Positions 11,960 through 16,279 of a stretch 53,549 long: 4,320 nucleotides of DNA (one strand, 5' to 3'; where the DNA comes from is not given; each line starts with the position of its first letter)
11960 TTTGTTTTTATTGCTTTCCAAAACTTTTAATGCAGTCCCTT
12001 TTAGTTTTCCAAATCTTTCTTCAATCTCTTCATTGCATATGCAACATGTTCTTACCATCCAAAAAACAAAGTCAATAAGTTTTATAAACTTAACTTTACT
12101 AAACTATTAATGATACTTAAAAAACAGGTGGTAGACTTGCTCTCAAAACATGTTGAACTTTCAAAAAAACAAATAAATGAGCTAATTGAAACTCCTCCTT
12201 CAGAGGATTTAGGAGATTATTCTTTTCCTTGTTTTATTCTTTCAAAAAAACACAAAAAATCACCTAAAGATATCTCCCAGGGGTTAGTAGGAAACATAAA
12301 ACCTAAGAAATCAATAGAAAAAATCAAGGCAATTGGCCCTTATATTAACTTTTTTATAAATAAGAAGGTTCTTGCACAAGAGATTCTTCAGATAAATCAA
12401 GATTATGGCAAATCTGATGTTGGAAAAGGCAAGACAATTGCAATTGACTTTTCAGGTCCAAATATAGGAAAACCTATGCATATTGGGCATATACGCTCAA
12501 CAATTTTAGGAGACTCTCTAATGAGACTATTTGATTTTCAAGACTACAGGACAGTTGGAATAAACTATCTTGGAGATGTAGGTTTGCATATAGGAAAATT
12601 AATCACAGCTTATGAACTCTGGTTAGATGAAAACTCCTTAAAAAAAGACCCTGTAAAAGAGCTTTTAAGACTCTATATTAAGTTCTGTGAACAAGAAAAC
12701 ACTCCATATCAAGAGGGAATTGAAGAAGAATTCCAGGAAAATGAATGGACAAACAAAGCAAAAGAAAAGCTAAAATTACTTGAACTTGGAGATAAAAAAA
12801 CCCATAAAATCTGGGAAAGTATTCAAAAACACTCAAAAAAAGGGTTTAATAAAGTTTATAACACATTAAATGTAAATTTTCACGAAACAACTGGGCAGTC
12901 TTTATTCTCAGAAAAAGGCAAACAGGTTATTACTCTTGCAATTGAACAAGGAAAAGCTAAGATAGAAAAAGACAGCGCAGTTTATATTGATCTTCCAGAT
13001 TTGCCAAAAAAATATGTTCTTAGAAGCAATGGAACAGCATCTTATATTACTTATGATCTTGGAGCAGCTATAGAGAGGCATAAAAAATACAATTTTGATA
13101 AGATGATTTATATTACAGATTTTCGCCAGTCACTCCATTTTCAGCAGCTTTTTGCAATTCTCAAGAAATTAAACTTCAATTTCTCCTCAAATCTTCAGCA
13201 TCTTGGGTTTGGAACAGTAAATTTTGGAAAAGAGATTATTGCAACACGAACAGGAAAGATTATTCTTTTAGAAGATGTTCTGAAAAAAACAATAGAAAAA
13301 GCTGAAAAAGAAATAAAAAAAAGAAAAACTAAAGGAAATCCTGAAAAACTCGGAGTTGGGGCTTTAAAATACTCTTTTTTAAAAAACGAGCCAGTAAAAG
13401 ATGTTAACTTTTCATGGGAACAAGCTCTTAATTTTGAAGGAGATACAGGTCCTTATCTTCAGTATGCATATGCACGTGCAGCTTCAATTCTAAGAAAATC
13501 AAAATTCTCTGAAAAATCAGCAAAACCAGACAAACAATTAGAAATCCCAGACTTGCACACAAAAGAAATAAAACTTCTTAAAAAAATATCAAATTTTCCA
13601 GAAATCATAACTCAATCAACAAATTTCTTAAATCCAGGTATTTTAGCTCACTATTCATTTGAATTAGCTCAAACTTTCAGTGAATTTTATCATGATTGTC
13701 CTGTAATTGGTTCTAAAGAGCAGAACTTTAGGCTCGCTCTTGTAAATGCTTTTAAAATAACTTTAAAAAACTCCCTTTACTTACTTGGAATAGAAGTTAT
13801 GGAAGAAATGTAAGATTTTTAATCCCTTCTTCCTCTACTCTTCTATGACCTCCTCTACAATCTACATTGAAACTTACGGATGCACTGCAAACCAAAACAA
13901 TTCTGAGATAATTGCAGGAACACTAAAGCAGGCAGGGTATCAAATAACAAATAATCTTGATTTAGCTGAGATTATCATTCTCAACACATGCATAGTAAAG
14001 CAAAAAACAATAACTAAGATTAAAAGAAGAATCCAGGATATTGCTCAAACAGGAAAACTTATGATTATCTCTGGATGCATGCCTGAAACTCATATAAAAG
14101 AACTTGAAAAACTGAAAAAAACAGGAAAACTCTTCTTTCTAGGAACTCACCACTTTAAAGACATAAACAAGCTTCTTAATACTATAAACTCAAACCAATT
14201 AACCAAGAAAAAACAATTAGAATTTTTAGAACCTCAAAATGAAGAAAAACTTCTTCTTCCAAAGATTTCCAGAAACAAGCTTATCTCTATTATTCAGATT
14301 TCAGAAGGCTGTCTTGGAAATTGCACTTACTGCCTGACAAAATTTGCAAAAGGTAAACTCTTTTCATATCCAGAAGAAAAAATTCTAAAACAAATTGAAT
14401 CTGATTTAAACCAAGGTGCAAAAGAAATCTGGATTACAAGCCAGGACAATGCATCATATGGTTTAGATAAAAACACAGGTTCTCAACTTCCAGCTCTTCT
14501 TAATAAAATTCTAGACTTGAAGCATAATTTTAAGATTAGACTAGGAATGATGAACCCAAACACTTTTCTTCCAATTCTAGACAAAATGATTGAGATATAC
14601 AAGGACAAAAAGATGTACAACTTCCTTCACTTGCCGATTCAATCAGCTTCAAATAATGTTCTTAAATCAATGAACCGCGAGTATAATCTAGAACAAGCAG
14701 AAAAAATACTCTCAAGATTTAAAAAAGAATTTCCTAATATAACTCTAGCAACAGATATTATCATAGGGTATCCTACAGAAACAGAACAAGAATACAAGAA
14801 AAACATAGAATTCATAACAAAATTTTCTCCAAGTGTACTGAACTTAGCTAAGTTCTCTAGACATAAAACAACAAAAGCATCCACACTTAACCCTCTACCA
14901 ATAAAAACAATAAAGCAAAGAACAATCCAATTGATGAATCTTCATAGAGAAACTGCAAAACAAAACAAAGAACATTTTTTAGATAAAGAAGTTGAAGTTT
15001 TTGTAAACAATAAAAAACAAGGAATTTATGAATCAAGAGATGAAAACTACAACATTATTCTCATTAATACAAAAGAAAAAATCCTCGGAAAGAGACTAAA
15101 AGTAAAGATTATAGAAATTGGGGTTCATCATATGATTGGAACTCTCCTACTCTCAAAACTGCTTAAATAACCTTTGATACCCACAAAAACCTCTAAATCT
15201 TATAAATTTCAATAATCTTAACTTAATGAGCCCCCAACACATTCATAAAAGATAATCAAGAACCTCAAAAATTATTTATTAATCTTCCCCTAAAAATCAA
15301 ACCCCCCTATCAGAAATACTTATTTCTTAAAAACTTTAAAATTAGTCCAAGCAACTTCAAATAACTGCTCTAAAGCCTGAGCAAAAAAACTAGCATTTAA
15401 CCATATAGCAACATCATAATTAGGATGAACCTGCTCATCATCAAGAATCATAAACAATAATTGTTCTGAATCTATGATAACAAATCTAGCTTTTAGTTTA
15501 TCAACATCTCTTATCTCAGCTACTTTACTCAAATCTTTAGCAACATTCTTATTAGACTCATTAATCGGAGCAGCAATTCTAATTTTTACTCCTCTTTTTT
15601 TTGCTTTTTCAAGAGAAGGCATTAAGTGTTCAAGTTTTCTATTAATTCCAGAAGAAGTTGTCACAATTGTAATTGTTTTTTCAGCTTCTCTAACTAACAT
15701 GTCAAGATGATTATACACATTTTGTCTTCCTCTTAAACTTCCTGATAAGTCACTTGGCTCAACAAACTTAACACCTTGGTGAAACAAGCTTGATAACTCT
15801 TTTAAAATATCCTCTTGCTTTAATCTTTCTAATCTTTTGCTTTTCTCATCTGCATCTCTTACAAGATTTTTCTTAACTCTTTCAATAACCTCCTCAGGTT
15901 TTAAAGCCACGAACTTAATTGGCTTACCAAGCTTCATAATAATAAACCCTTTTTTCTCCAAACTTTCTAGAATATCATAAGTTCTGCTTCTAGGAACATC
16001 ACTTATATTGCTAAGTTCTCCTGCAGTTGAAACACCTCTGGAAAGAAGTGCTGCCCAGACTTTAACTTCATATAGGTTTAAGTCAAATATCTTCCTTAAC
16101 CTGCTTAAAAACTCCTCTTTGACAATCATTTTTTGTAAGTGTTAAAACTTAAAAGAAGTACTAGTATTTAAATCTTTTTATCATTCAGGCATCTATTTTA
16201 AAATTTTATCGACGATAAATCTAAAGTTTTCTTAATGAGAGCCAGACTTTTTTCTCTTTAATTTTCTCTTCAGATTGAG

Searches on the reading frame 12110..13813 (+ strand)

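Call 75: search_protein_families(library=pfam, proteins=[window:12110-13813:+], max_evalue=0.0001)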
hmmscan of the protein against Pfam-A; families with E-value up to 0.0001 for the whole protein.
window:12110-13813:+ (567 aa): 3 families
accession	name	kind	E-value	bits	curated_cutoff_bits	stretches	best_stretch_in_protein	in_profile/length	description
PF00750.26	tRNA-synt_1d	-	2.5e-65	221.2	23.3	1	91-436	4-349/349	tRNA synthetases class I (R), catalytic domain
PF05746.21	DALR_1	-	1.3e-33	116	22.3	1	450-567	1-117/117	DALR anticodon binding domain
PF03485.21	Arg_tRNA_synt_N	-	3.1e-17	63.4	21.5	1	3-83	3-85/85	Arginyl tRNA synthetase N terminal domain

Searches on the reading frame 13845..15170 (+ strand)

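Call 75: search_protein_families(library=pfam, proteins=[window:13845-15170:+], max_evalue=0.0001)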
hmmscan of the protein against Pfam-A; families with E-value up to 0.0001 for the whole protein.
window:13845-15170:+ (441 aa): 2 families
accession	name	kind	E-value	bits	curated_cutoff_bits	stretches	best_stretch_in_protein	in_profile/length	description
PF04055.27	Radical_SAM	-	8.6e-23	81.8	29.5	1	150-324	1-166/166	Radical SAM superfamily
PF00919.26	UPF0004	-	2.5e-22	79.2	27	1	6-94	2-93/98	Uncharacterized protein family UPF0004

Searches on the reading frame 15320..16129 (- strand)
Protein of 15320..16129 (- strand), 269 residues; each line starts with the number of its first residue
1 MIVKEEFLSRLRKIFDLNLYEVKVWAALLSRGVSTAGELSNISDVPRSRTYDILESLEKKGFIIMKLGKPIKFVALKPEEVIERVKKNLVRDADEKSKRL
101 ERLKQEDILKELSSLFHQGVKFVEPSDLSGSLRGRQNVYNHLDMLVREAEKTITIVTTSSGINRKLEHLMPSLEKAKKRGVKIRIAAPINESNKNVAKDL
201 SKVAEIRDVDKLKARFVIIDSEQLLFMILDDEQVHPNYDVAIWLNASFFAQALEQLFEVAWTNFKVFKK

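Call 75: search_protein_families(library=pfam, proteins=[window:15320-16129:-], max_evalue=0.0001)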
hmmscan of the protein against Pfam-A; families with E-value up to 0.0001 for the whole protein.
window:15320-16129:- (269 aa): 2 families
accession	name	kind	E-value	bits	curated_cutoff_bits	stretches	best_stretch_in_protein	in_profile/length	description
PF01978.25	TrmB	-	7.2e-20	71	25.6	1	12-79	2-68/68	Sugar-specific transcriptional regulator TrmB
PF11495.14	Regulator_TrmB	-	1.1e-06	28.6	22.2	1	133-268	6-136/233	Archaeal transcriptional regulator TrmB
